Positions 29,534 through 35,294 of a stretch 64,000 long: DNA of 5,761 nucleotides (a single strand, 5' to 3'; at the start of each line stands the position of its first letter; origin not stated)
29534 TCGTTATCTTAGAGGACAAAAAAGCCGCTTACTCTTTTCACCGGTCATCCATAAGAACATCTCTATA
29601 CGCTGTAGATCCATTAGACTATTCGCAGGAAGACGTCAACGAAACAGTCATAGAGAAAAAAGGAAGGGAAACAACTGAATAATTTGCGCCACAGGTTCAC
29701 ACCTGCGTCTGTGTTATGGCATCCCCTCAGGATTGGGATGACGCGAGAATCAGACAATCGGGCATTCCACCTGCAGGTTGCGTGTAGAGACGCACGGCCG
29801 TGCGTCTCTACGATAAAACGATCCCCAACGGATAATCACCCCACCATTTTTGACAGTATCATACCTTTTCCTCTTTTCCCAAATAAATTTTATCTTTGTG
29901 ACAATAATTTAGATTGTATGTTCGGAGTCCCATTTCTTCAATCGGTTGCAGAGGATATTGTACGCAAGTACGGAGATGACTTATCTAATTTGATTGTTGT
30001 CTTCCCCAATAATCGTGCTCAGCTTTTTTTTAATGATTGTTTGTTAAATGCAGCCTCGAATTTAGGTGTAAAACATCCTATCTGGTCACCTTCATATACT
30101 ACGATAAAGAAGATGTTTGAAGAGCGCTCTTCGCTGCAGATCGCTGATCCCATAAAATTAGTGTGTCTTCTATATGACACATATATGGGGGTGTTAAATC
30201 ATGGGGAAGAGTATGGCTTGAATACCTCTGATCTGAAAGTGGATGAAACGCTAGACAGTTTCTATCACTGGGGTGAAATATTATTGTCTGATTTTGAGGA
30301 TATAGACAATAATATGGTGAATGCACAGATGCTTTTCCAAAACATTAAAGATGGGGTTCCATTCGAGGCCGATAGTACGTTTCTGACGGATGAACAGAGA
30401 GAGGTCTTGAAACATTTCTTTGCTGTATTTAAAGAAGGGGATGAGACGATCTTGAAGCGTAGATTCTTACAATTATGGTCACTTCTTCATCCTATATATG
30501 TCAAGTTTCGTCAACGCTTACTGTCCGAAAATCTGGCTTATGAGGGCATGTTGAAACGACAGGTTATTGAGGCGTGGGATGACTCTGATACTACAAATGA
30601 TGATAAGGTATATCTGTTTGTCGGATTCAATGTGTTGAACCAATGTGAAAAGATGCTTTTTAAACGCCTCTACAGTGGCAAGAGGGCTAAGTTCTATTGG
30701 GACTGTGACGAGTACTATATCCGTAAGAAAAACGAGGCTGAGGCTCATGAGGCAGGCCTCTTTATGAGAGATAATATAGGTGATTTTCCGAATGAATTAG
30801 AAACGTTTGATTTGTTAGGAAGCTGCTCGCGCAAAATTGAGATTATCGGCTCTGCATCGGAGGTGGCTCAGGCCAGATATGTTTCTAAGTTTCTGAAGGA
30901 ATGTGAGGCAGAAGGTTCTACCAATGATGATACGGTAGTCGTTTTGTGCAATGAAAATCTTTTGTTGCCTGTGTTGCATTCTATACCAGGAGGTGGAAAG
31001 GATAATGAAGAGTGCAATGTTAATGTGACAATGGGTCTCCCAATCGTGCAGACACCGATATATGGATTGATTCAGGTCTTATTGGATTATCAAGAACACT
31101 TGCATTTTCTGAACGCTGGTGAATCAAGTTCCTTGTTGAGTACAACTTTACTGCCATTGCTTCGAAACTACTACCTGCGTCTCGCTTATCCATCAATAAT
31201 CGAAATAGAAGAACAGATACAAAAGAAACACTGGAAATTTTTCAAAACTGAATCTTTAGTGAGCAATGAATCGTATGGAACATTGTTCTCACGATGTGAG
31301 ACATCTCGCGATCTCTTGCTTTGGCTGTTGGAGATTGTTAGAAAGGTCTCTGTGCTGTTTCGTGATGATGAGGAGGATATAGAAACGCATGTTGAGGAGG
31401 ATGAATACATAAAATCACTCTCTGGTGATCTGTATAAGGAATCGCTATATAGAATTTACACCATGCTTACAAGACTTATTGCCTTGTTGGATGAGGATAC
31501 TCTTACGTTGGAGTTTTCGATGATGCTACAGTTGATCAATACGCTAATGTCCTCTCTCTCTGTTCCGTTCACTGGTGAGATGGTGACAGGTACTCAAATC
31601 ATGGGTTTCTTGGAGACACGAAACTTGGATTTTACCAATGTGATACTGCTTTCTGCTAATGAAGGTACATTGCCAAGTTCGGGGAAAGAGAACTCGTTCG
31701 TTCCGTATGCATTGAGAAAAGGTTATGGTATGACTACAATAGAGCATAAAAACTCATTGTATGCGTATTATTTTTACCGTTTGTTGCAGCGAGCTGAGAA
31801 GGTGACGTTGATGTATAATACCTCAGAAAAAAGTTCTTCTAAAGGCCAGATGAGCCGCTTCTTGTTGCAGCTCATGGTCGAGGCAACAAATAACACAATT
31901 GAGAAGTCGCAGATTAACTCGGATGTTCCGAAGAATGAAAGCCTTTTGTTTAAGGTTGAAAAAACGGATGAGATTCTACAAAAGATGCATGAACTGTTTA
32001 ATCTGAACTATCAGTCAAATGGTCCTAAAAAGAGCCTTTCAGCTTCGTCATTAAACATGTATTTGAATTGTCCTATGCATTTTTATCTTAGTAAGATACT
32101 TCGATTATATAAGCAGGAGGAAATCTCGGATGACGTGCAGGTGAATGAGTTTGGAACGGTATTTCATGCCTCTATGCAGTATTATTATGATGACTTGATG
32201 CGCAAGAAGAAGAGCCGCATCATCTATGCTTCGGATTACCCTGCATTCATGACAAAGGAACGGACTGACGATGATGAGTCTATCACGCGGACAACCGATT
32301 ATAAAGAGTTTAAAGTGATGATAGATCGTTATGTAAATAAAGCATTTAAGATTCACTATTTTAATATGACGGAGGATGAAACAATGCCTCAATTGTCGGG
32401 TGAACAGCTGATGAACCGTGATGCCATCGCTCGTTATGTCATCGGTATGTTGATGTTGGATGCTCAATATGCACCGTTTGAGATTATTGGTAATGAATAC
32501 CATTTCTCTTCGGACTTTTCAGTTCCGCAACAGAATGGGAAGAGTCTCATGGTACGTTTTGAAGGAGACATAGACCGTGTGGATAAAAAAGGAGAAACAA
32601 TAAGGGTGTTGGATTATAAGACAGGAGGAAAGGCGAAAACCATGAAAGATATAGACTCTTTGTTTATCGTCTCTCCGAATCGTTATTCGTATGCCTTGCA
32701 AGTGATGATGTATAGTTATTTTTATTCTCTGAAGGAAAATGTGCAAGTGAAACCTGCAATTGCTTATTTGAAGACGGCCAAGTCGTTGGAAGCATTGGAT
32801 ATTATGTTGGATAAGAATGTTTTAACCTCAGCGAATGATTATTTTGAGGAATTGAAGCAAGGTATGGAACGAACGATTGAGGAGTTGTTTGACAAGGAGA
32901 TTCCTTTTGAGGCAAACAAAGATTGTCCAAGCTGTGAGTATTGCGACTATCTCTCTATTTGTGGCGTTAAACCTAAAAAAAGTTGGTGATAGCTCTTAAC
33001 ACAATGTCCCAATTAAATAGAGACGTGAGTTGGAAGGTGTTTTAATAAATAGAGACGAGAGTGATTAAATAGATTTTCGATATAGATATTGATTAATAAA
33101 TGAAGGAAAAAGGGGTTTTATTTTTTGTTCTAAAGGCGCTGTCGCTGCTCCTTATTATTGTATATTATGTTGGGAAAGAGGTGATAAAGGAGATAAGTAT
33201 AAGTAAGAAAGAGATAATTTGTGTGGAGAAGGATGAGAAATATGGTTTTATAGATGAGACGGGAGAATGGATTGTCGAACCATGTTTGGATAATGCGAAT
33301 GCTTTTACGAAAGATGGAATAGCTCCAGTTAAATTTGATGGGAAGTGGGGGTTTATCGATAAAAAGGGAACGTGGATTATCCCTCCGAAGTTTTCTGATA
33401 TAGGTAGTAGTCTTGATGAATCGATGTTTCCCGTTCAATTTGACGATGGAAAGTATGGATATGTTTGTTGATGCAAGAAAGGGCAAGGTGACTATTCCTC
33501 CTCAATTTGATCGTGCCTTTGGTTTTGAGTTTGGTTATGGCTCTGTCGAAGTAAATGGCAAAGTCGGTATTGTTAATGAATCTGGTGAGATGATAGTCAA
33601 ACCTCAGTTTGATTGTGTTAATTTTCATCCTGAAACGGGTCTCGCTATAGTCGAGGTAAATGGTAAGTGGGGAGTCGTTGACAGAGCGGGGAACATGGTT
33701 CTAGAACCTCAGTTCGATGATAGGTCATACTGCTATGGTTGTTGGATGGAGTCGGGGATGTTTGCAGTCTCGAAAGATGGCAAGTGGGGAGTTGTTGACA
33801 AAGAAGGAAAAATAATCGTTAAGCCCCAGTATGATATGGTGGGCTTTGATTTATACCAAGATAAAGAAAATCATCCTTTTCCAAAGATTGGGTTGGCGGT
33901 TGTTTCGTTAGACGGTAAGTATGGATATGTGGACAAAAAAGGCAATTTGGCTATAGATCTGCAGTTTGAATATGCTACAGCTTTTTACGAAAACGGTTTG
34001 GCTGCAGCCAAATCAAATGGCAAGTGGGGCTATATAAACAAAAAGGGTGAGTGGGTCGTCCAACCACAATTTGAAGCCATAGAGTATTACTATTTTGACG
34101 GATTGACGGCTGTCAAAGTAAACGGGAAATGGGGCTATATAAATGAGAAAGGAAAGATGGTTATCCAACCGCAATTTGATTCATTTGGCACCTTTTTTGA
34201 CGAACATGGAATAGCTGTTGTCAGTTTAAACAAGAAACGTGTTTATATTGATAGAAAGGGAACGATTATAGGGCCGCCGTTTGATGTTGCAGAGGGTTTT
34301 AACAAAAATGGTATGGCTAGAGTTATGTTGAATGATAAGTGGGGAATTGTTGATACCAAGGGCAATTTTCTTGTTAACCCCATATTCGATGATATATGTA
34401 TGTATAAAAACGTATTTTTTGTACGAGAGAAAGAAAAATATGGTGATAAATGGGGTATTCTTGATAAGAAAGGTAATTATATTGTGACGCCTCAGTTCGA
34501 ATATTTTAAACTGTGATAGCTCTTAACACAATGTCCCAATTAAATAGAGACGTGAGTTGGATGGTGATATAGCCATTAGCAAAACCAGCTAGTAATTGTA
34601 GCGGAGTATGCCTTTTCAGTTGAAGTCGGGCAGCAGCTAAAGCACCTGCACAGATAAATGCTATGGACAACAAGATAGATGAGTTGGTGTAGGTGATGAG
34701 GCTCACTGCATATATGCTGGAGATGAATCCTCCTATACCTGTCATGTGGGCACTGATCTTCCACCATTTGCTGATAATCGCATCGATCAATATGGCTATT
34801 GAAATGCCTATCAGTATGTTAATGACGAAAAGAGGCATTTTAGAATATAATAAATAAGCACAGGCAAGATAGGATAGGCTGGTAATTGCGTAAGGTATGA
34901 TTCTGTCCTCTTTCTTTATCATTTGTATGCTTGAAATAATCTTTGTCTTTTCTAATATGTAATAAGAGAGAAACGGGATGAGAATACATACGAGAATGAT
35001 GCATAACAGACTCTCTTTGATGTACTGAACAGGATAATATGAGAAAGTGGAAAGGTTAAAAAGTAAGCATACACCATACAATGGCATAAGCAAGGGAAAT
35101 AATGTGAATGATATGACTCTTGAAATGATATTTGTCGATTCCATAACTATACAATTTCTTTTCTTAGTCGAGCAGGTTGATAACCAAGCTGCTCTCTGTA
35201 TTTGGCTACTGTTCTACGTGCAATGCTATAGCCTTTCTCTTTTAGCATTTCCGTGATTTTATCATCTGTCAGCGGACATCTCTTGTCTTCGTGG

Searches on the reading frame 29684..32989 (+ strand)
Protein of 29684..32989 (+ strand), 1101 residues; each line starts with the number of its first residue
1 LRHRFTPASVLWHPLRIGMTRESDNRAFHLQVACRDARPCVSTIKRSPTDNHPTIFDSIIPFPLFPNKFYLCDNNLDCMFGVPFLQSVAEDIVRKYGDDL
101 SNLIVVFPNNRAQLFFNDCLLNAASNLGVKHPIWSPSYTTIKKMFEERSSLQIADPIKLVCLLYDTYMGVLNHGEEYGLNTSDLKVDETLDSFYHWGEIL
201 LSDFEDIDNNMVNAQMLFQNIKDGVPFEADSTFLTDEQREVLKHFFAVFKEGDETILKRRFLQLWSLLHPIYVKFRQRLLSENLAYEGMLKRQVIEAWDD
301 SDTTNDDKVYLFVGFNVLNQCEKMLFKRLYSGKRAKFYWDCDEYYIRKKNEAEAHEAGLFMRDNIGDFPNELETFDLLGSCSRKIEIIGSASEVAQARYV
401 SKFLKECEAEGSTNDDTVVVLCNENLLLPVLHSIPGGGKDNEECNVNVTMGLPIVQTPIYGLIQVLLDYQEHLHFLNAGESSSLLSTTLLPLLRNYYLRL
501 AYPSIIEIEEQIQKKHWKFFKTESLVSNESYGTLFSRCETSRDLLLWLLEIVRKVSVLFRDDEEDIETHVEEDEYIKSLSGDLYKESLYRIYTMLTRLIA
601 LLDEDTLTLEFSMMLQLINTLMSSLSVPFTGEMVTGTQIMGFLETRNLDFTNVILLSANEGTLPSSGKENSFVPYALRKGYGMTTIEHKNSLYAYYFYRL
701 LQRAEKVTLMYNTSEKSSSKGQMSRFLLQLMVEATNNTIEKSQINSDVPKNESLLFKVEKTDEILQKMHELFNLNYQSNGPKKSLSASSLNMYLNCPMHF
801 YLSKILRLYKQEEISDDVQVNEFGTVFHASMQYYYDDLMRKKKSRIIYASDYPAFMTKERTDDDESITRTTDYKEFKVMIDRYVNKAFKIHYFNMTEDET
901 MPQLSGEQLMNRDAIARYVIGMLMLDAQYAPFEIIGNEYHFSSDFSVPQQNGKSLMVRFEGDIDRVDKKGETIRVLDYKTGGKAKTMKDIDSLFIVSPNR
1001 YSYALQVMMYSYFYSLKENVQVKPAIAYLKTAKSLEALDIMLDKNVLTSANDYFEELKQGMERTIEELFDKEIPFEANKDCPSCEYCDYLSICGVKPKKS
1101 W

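Call 62: search_protein_families(library=pfam, proteins=[window:29684-32989:+], max_evalue=0.0001)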
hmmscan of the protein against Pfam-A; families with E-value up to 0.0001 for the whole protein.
window:29684-32989:+ (1101 aa): 1 family
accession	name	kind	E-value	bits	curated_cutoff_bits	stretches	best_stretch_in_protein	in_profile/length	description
PF12705.13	PDDEXK_1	-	2.7e-33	116.4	22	1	784-1093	1-246/247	PD-(D/E)XK nuclease superfamily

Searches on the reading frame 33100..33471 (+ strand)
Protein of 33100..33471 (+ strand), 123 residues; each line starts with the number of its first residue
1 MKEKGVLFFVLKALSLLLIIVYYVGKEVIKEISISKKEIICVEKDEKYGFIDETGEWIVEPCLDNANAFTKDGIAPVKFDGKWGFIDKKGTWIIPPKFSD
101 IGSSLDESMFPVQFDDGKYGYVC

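Call 84: search_protein_families(library=pfam, proteins=[window:33100-33471:+], max_evalue=0.001)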
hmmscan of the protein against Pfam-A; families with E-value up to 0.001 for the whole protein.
window:33100-33471:+ (123 aa): 2 families
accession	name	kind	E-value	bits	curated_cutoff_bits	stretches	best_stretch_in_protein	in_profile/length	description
PF14903.11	WG_beta_rep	-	1.7e-21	76.4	25.6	2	48-83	1-35/35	WG containing repeat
PF16713.10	EAGR_box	-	0.001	19.2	27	0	45-58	9-22/34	Enriched in aromatic and glycine Residues box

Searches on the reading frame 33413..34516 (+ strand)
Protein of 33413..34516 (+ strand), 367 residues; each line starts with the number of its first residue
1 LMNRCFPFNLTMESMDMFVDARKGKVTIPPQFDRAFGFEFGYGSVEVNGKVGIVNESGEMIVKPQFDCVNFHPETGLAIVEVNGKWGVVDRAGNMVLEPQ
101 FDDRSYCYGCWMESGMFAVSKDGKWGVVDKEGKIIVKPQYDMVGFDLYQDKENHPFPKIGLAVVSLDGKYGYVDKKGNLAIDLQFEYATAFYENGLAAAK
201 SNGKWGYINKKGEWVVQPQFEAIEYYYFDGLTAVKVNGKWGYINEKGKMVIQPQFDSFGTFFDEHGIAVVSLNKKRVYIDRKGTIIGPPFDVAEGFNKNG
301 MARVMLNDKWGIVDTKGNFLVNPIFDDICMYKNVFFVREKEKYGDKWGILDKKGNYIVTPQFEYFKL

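Call 62: search_protein_families(library=pfam, proteins=[window:33413-34516:+], max_evalue=0.0001)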
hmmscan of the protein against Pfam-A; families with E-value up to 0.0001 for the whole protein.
window:33413-34516:+ (367 aa): 1 family
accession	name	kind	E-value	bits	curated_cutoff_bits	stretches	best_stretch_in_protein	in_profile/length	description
PF14903.11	WG_beta_rep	-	1.4e-77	255.8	25.6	8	205-240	1-35/35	WG containing repeat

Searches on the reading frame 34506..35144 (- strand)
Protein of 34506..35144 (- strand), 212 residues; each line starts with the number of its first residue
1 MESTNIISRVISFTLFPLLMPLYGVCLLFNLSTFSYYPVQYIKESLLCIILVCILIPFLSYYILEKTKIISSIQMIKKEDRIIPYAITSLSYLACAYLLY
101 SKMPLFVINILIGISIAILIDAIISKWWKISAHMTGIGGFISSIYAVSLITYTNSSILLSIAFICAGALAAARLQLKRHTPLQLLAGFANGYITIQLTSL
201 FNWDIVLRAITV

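Call 84: search_protein_families(library=pfam, proteins=[window:34506-35144:-], max_evalue=0.001)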
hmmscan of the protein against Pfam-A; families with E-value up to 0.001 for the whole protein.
window:34506-35144:- (212 aa): 1 family
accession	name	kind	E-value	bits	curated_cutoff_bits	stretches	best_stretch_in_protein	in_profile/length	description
PF01569.27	PAP2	-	0.00047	20.3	27.2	1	143-203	63-126/130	PAP2 superfamily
